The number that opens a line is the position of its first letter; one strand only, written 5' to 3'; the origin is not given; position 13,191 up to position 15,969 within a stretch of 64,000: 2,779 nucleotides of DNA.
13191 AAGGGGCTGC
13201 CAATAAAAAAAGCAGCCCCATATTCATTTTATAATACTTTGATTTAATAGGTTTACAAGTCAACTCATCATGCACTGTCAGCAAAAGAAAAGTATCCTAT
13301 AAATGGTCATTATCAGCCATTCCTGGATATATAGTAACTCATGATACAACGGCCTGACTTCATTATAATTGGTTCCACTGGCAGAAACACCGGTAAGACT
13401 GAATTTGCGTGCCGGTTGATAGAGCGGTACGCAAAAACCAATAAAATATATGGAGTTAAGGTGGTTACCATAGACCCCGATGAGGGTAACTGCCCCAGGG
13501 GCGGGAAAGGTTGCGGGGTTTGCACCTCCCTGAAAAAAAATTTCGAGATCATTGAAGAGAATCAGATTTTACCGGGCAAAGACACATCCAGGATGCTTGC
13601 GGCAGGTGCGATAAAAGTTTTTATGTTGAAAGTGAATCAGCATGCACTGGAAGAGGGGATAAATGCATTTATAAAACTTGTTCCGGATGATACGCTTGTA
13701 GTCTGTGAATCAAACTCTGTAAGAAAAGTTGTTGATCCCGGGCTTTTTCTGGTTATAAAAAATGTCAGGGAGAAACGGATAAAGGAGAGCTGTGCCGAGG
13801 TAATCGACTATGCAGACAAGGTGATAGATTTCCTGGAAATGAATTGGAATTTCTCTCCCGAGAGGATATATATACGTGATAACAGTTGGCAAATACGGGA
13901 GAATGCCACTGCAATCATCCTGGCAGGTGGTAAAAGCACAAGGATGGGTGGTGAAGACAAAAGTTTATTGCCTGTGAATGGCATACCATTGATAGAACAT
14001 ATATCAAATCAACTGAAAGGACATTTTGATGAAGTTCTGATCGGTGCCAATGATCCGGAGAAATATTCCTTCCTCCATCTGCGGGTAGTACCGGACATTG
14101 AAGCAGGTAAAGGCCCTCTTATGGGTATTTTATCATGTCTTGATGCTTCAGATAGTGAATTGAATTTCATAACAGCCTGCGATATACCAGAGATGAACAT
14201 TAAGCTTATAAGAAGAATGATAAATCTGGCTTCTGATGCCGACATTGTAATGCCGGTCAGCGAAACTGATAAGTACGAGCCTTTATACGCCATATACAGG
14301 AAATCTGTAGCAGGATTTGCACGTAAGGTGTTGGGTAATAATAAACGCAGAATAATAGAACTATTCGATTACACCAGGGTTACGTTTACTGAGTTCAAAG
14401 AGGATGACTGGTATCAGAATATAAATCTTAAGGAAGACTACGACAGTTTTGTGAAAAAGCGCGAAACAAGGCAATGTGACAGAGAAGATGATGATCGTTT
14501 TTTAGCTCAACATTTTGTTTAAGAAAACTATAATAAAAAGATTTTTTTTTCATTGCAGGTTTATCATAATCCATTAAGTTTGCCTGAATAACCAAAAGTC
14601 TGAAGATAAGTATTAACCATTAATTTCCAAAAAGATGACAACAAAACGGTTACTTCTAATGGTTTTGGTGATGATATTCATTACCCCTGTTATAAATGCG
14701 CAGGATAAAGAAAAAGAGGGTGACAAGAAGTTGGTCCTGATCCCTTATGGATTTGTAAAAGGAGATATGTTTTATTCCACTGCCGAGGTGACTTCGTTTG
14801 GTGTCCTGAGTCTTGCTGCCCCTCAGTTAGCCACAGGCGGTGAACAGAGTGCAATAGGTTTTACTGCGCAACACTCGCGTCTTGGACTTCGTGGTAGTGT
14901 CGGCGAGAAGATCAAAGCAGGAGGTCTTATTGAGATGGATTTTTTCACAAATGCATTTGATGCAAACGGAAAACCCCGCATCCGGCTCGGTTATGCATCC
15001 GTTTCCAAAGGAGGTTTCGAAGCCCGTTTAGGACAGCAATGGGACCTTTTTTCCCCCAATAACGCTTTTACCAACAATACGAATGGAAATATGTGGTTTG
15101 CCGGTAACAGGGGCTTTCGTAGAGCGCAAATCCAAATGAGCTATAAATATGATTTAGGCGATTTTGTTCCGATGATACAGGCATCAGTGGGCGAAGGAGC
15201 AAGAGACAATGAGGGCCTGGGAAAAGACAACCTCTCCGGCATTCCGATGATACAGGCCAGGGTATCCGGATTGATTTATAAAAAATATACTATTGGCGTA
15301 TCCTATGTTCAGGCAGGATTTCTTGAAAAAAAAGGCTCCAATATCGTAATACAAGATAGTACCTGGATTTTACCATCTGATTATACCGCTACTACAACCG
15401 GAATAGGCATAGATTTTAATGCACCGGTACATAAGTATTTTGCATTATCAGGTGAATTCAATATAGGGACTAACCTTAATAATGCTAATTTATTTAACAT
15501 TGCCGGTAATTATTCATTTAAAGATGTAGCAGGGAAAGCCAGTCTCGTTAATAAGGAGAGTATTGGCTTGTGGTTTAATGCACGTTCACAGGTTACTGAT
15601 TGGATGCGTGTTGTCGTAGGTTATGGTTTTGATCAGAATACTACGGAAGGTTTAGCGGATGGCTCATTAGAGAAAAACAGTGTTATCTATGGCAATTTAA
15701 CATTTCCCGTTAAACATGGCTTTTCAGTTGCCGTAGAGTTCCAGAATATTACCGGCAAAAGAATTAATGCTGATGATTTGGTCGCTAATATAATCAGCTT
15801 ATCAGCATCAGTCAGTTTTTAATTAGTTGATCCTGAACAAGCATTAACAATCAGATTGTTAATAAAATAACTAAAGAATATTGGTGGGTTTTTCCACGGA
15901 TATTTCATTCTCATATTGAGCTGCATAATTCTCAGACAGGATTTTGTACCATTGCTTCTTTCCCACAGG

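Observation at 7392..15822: Complete formate-exchange module predicted to be NAD-linked and non-bifurcating: possible syntrophic formate export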

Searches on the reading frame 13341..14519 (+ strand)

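Call 7: search_protein_families(library=pfam, proteins=[window:13341-14519:+])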
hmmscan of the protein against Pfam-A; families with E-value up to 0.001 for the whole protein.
window:13341-14519:+ (393 aa): 1 family
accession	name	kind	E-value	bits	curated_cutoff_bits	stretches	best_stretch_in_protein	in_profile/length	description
PF12804.13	NTP_transf_3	-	1.2e-36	126.7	27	1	191-338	1-153/160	MobA-like NTP transferase domain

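Call 8: search_protein_families(library=ncbifam, proteins=[window:13341-14519:+])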
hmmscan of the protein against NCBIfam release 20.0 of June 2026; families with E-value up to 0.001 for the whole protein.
window:13341-14519:+ (393 aa): 17 families
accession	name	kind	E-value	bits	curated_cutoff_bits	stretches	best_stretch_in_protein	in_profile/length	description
NF011056.0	PRK14489.1-1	equivalog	3.4e-39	135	379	1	188-352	5-167/363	bifunctional molybdenum cofactor guanylyltransferase MobA/molybdopterin-guanine dinucleotide biosynthesis adaptor protein MobB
TIGR02665.1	molyb_mobA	equivalog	2.2e-34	119.1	151.85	1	190-366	2-184/186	molybdenum cofactor guanylyltransferase MobA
NF001457.0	PRK00317.1-3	equivalog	3.1e-31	108.4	164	1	190-372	3-195/200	molybdenum cofactor guanylyltransferase MobA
NF002741.0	PRK02726.1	equivalog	2.2e-24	86.2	179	1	185-370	4-194/200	molybdenum cofactor guanylyltransferase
NF001837.0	PRK00560.1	equivalog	3e-22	79.3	182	1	185-376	5-193/196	molybdenum cofactor guanylyltransferase MobA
NF001855.0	PRK00576.1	equivalog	2.5e-18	66.4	205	1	190-372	8-194/197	molybdenum cofactor guanylyltransferase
NF011057.0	PRK14489.1-2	subfamily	1.2e-17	64.2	541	1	188-372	6-196/363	bifunctional molybdenum cofactor guanylyltransferase MobA/molybdopterin-guanine dinucleotide biosynthesis adaptor protein MobB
NF011059.0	PRK14490.1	equivalog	8.5e-17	61.3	354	1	188-375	180-370/374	bifunctional molybdenum cofactor guanylyltransferase MobA/molybdopterin-guanine dinucleotide biosynthesis adaptor protein MobB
NF011058.0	PRK14489.1-3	exception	2.7e-16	59.1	820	1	190-366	10-197/382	molybdenum cofactor guanylyltransferase MobA, DUF3305 domain-containing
TIGR03310.1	matur_MocA_YgfJ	equivalog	3.2e-14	53.3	186.45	1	191-369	2-187/188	molybdenum cofactor cytidylyltransferase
NF011070.0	PRK14500.1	equivalog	1.3e-12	47.6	606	1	191-371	169-352/358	putative bifunctional molybdopterin-guanine dinucleotide biosynthesis protein MoaC/MobA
TIGR00454.1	TIGR00454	hypoth_equivalog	2.2e-07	31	174.7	1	191-294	3-111/183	TIGR00454 family protein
NF001186.0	PRK00155.2-3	equivalog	3.4e-06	26.7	253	1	187-228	3-45/224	2-C-methyl-D-erythritol 4-phosphate cytidylyltransferase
NF045782.1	NicBOxredNboR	equivalog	3.5e-06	26.8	260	1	187-294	7-121/206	nicotine blue oxidoreductase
NF045495.1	AdoCbiPCobY_Meth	equivalog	7e-05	22.4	250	1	191-295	3-117/195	adenosylcobinamide-phosphate guanylyltransferase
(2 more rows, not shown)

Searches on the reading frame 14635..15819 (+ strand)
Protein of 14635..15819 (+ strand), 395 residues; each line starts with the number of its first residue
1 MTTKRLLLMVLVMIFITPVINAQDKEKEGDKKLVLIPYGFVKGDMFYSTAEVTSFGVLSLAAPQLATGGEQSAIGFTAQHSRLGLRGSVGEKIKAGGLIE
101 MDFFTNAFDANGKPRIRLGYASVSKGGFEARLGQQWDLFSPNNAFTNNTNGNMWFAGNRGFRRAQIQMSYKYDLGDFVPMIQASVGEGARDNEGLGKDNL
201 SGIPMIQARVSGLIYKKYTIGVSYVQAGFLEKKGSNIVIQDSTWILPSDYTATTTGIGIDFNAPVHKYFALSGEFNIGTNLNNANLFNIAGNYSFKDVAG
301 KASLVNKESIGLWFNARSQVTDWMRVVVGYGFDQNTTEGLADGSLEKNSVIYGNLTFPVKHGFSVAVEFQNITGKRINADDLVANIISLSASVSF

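Call 7: search_protein_families(library=pfam, proteins=[window:14635-15819:+])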
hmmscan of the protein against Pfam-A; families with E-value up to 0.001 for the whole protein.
window:14635-15819:+ (395 aa): 0 families

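Call 8: search_protein_families(library=ncbifam, proteins=[window:14635-15819:+])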
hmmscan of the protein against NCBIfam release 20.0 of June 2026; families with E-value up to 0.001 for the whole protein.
window:14635-15819:+ (395 aa): 0 families

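Call 16: search_protein_families(library=pfam, proteins=[window:14635-15819:+], max_evalue=1)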
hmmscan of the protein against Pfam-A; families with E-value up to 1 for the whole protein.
window:14635-15819:+ (395 aa): 0 families

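Call 18: find_homologous_proteins(query=window:14635-15819:+)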
Query window:14635-15819:+ (395 aa): 185 proteins with E <= 0.001 among 4407 candidates; the best 120 are listed.
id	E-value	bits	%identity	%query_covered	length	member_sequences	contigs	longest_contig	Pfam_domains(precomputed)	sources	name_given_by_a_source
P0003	1.5e-157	543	63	100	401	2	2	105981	-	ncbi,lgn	-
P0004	4.6e-146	505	59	100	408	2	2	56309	-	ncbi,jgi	-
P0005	1.3e-145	504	58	100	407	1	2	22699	-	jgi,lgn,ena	-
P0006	1.9e-143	496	58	100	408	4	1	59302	-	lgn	-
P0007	2.2e-143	496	57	100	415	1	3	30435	-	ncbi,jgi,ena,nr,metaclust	ncbi:MAG: hypothetical protein A2041_03165 [Bacteroidetes bacterium GWA2_31_9b]|nr:MAG: hypothetical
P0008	5.8e-143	495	57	100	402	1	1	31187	-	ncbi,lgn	ncbi:MAG: hypothetical protein AB7S50_10470 [Bacteroidales bacterium]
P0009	3.4e-142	492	57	99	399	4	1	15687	-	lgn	-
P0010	1.3e-141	490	57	100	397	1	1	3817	-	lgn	-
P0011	3.6e-140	486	56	98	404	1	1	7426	-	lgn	-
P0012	3.8e-139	482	56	100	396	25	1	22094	-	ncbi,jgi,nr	ncbi:MAG: hypothetical protein RBT19_09180 [Tenuifilaceae bacterium]|jgi:hypothetical protein|nr:hyp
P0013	1.6e-138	480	56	100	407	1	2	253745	-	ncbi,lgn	-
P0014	7.3e-137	475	56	99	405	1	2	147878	-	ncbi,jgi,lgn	-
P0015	1.3e-136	474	56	99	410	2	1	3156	-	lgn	-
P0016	3.4e-136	473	57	100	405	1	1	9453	-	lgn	-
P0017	1.5e-134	467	56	100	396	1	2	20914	-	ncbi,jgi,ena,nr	ncbi:MAG TPA: hypothetical protein PLL66_02785 [Bacteroidales bacterium]|nr:hypothetical protein [Ba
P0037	2.3e-126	440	53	100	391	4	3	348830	-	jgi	jgi:hypothetical protein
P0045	9.4e-124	432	54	100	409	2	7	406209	-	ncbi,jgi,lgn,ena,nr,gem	ncbi:MAG TPA: hypothetical protein PKH94_03595 [Bacteroidales bacterium]|nr:hypothetical protein [Ba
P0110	3.5e-93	331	45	99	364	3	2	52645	-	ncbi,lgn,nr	ncbi:MAG: hypothetical protein ONB31_12675 [candidate division KSB1 bacterium]|nr:hypothetical prote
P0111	5.0e-93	330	45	99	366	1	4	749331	-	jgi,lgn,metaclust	metaclust:\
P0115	1.6e-91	325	46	99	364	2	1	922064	-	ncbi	-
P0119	1.0e-90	323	47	99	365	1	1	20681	PF13609.13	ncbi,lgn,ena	-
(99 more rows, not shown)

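Call 32: predict_structure(alignment_id=A1)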
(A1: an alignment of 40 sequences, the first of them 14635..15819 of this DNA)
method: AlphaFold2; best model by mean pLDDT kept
length: 395 residues; sequences in the alignment: 40
mean_pLDDT: 84.6   pTM: 0.77
mean pLDDT of the five models: 84.6, 83.2, 82.8, 79.3, 73.9
residues with pLDDT >= 90: 198; 70-90: 142; 50-70: 45; < 50: 10
segments of 3 or more residues with pLDDT < 50: 21-30
pLDDT, mean of each block of 10 residues (from residue 1): 82 70 47 83 90 84 87 75 89 89 70 76 94 73 73 57 83 96 87 73 89 94 92 91 93 92 90 92 73 89 92 89 90 90 90 92 93 94 94 90
secondary structure, 60 per line:
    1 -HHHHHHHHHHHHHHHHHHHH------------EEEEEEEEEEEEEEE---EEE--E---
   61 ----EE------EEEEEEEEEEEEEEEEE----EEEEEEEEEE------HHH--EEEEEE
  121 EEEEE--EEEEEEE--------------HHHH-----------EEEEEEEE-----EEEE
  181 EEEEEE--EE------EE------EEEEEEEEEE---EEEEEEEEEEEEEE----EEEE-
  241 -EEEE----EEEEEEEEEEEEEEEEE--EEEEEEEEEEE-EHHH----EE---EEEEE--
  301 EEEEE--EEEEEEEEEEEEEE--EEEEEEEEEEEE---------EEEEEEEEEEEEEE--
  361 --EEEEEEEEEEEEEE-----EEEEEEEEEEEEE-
elements in order: H2-21 E34-48 E52-54 E73-89 E94-103 E115-125 E128-134 H149-152 E164-171 E177-186 E205-214 E218-231 E236-239 E242-245 E250-266 E269-279 E294-298 E301-305 E308-321 E324-335 E345-358 E363-376 E382-394

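Call 37: fold_search(model_id=the predicted structure, library=pdb)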
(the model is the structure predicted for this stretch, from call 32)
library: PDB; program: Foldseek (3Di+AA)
matches with E <= 10: 919; with E <= 0.001: 265
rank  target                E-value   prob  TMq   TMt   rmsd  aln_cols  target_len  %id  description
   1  6eus_A                1.4e-17  1.00  0.67  0.75   5.7       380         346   20  Crystal structure of the outer membrane channel DcaP of Acinetobacter baumannii (released 2018-11-14)
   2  6ehe                  4.4e-13  1.00  0.54  0.68   6.0       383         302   12  OmpTdeltaL8 (loop L8 deletion mutant of OmpT), an outer membrane protein of Vibrio cholerae (released 2018-04-25)
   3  8wv0_B                6.9e-12  1.00  0.57  0.68   6.8       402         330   13  Outer membrane porin of Burkholderia pseudomallei (BpsOmp38) (released 2024-10-30)
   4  2fgq                  8.5e-12  1.00  0.55  0.65   6.5       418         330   12  High resolution X-ray structure of Omp32 in complex with malate (released 2006-01-31)
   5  6ehd                  9.4e-12  1.00  0.55  0.66   6.9       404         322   11  OmpT (in-vitro folded), an outer membrane protein of Vibrio cholerae (released 2018-04-25)
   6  8jto                  9.9e-12  1.00  0.57  0.64   7.1       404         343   14  Outer membrane porin of Burkholderia pseudomallei (BpsOmp38) in complex with ceftazidime (released 2024-06-26)
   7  6ehf                  1.7e-11  1.00  0.57  0.69   5.6       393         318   11  OmpT (in-vitro folded), an outer membrane protein Vibrio cholerae (trimer form) (released 2018-04-25)
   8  1e54_A                3.5e-11  1.00  0.54  0.63   7.8       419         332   13  Anion-selective porin from Comamonas acidovorans (released 2001-07-12)
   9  5oyk                  4.6e-11  1.00  0.53  0.64   7.0       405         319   11  Outer-membrane expressed OmpT of Vibrio cholerae (released 2018-04-25)
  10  3a2s_X                1.5e-10  1.00  0.55  0.62   8.6       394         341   14  Crystal Structure of outer membrane protein PorB from Neisseria meningitidis in complex with sucrose (released 2010-04-07)
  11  4aui_A                3.2e-10  1.00  0.57  0.71   5.7       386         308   12  STRUCTURE AND FUNCTION OF THE PORB PORIN FROM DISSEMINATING N. GONORRHOEAE (released 2012-10-10)
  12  1opf_A                8.3e-10  1.00  0.62  0.71   6.4       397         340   12  THE STRUCTURE OF OMPF PORIN IN A TETRAGONAL CRYSTAL FORM (released 1995-02-07)
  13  9j9l                  8.7e-10  1.00  0.59  0.67   7.0       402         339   14  artificial mononuclear Zn-bound metalloprotein 1 (M1:Zn) (released 2025-07-02)
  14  6zhp                  1.2e-09  1.00  0.61  0.70   6.5       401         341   13  Crystal structure of OmpF porin soaked in ciprofloxacin metaloantibiotic (released 2021-05-05)
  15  9j9n_A                1.3e-09  1.00  0.59  0.69   6.8       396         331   13  artificial mononuclear Zn-bound metalloprotein 2 (M2:Zn) (released 2025-07-02)
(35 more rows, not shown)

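Call 83: find_encoding_contigs(protein=P0110, flank=10000, max_places=1)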
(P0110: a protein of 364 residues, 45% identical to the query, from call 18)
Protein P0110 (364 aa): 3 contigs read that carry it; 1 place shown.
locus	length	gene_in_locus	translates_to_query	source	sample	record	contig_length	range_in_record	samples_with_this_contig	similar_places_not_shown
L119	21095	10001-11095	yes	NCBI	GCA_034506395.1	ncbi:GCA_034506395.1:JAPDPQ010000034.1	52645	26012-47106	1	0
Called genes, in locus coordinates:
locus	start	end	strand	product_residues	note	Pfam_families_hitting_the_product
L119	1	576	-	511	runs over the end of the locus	PF00672:HAMP, PF00512:HisKA, PF02518:HATPase_c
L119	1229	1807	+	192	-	PF12804:NTP_transf_3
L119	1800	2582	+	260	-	PF02634:FdhD-NarQ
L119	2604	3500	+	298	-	PF24859:FdhE_central (weak)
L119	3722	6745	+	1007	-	-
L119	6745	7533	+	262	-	PF00037:Fer4 (faint), PF12797:Fer4_2 (faint), PF12837:Fer4_6 (faint), PF13237:Fer4_10 (faint), PF13484:Fer4_16 (faint), PF12838:Fer4_7, PF13247:Fer4_11, PF13187:Fer4_9 (weak), +1 more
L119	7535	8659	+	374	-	PF03916:NrfD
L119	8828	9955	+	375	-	PF00578:AhpC-TSA, PF08534:Redoxin (faint), PF00085:Thioredoxin (weak), PF13905:Thioredoxin_8 (weak)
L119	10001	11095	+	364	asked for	-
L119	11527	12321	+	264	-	-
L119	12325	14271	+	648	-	PF07715:Plug, PF00593:TonB_dep_Rec_b-barrel, PF14905:OMP_b-brl_3 (weak)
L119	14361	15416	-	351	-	-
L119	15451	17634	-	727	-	PF13620:CarboxypepD_reg, PF13715:CarbopepD_reg_2, PF07715:Plug, PF00593:TonB_dep_Rec_b-barrel, PF25183:OMP_b-brl_4 (faint)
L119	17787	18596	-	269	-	-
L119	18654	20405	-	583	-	PF18962:Por_Secre_tail (faint)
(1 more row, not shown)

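Call 84: find_encoding_contigs(protein=P0115, flank=10000, max_places=1)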
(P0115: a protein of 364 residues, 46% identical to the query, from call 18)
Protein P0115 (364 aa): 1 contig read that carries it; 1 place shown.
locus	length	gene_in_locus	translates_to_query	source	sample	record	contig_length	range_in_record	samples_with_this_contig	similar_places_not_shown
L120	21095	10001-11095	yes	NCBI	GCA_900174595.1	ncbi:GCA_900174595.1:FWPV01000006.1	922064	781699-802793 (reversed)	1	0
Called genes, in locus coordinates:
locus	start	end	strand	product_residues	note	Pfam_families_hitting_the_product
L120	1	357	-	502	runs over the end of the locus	PF00672:HAMP, PF00512:HisKA, PF02518:HATPase_c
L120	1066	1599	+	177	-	PF12804:NTP_transf_3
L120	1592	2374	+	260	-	PF02634:FdhD-NarQ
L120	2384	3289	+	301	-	PF24859:FdhE_central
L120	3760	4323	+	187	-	PF04879:Molybdop_Fe4S4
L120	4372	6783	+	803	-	PF00384:Molybdopterin, PF01568:Molydop_binding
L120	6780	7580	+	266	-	PF00037:Fer4 (faint), PF12797:Fer4_2 (faint), PF12837:Fer4_6 (faint), PF13237:Fer4_10 (faint), PF13484:Fer4_16 (faint), PF12838:Fer4_7, PF13247:Fer4_11, PF13187:Fer4_9 (weak)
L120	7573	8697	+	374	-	PF03916:NrfD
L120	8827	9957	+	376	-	PF00578:AhpC-TSA, PF13905:Thioredoxin_8 (weak)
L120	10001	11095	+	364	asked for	-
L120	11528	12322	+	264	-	-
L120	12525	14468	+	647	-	PF07715:Plug, PF00593:TonB_dep_Rec_b-barrel, PF14905:OMP_b-brl_3 (weak)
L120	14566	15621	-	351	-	-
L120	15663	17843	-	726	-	PF08308:PEGA (faint), PF13620:CarboxypepD_reg, PF13715:CarbopepD_reg_2, PF07715:Plug, PF00593:TonB_dep_Rec_b-barrel, PF25183:OMP_b-brl_4 (weak)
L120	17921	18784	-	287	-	-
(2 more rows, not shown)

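Call 85: find_encoding_contigs(protein=P0111, flank=10000, max_places=1)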
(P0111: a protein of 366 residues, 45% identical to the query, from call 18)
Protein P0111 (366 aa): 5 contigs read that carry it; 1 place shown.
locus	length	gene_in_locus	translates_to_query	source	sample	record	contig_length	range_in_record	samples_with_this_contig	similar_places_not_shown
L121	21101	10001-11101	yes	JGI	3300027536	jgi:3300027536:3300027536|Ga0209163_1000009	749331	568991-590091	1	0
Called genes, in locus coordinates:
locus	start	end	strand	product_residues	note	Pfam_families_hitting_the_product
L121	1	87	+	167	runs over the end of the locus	PF05163:DinB (weak), PF12867:DinB_2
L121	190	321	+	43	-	PF02604:PhdYeFM_antitox (weak)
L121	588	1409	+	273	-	PF00795:CN_hydrolase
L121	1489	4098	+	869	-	PF07494:Reg_prop (faint), PF12833:HTH_18, PF00165:HTH_AraC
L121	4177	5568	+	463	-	PF05576:Peptidase_S37, PF05577:Peptidase_S28 (weak)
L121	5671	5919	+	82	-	-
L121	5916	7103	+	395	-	PF00144:Beta-lactamase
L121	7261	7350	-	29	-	-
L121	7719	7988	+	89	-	-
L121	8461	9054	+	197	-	-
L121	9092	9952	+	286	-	PF02634:FdhD-NarQ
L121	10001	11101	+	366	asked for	-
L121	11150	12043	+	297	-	PF24859:FdhE_central (weak)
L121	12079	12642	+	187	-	PF04879:Molybdop_Fe4S4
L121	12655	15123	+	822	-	PF00384:Molybdopterin, PF01568:Molydop_binding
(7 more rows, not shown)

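Call 86: find_encoding_contigs(protein=P0045, flank=10000, max_places=1)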
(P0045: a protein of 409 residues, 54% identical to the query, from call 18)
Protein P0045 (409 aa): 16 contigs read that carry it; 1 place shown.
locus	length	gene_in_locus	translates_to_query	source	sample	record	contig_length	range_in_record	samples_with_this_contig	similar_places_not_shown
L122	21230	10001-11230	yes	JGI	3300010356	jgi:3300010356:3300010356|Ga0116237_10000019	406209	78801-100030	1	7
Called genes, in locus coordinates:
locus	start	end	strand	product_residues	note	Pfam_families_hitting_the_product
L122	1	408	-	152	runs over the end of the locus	PF02915:Rubrerythrin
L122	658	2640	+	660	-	PF00009:GTP_EFTU, PF03144:GTP_EFTU_D2, PF25461:Beta-barrel_SelB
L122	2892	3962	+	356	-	PF00111:Fer2, PF13510:Fer2_4, PF10588:NADH-G_4Fe-4S_3, PF14697:Fer4_21 (weak), PF12838:Fer4_7, PF13187:Fer4_9, PF04879:Molybdop_Fe4S4, PF00384:Molybdopterin, +4 more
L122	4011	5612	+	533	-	PF00384:Molybdopterin, PF01568:Molydop_binding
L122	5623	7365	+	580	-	PF01257:2Fe-2S_thioredx, PF01512:Complex1_51K, PF10531:SLBB, PF22461:SLBB_2, PF10589:NADH_4Fe-4S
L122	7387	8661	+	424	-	PF07690:MFS_1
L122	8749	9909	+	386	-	PF12804:NTP_transf_3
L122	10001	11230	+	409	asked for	-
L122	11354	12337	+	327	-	PF01180:DHO_dh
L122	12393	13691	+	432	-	PF01595:CNNM, PF00571:CBS (weak), PF03471:CorC_HlyC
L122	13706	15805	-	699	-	PF13620:CarboxypepD_reg, PF13715:CarbopepD_reg_2, PF07715:Plug, PF00593:TonB_dep_Rec_b-barrel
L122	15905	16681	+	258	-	PF01416:PseudoU_synth_1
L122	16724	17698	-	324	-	PF02779:Transket_pyr, PF02780:Transketolase_C, PF22613:Transketolase_C_1 (weak)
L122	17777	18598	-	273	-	PF00456:Transketolase_N, PF13292:DXP_synthase_N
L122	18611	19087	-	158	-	PF04306:DUF456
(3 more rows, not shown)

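Call 87: find_encoding_contigs(protein=P0037, flank=10000, max_places=1)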
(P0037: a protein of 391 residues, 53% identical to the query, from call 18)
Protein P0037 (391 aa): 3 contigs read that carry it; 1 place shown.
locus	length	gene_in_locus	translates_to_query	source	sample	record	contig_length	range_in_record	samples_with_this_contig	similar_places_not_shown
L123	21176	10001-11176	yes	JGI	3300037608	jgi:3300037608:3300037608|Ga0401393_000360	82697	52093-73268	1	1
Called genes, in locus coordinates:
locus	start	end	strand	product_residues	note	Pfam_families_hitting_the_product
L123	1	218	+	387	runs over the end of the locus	PF00155:Aminotran_1_2, PF00266:Aminotran_5, PF01053:Cys_Met_Meta_PP, PF01212:Beta_elim_lyase, PF01041:DegT_DnrJ_EryC1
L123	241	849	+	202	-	PF01206:TusA, PF02635:DsrE (weak)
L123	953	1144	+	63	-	PF11823:Se_S_carrier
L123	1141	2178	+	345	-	PF00586:AIRS, PF02769:AIRS_C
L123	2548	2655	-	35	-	-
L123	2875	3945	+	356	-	PF00111:Fer2, PF13510:Fer2_4, PF10588:NADH-G_4Fe-4S_3, PF14697:Fer4_21 (weak), PF12838:Fer4_7, PF13187:Fer4_9 (weak), PF04879:Molybdop_Fe4S4, PF00384:Molybdopterin, +3 more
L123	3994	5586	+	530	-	PF00384:Molybdopterin, PF01568:Molydop_binding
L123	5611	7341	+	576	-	PF01257:2Fe-2S_thioredx, PF01512:Complex1_51K, PF10531:SLBB, PF22461:SLBB_2, PF10589:NADH_4Fe-4S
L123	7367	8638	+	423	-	PF07690:MFS_1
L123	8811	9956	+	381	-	PF12804:NTP_transf_3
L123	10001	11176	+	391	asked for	-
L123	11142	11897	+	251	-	PF13489:Methyltransf_23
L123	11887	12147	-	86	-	PF01329:Pterin_4a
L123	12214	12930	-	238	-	-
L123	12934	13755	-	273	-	PF00288:GHMP_kinases_N, PF08544:GHMP_kinases_C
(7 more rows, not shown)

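Call 88: find_encoding_contigs(protein=P0119, flank=10000, max_places=1)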
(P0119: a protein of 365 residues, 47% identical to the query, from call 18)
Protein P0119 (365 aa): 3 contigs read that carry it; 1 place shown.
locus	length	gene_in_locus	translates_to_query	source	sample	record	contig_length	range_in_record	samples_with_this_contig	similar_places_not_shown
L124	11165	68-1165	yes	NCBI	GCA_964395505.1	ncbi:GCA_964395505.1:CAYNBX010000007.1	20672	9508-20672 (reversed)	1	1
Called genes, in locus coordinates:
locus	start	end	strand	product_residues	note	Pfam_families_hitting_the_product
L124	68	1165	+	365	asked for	PF13609:Porin_4 (weak)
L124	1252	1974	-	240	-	PF01196:Ribosomal_L17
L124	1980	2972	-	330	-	PF01193:RNA_pol_L, PF01000:RNA_pol_A_bac, PF03118:RNA_pol_A_CTD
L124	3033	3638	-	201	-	PF00163:Ribosomal_S4, PF01479:S4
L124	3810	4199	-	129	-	PF00411:Ribosomal_S11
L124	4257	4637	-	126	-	PF00416:Ribosomal_S13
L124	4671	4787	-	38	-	PF00444:Ribosomal_L36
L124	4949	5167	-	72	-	PF01176:eIF-1a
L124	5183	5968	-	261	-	PF00557:Peptidase_M24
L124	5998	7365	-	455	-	PF00344:SecY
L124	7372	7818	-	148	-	PF00828:Ribosomal_L27A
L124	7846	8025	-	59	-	PF00327:Ribosomal_L30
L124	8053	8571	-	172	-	PF00333:Ribosomal_S5, PF03719:Ribosomal_S5_C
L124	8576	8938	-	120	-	PF00861:Ribosomal_L18p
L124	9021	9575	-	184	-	PF00347:Ribosomal_L6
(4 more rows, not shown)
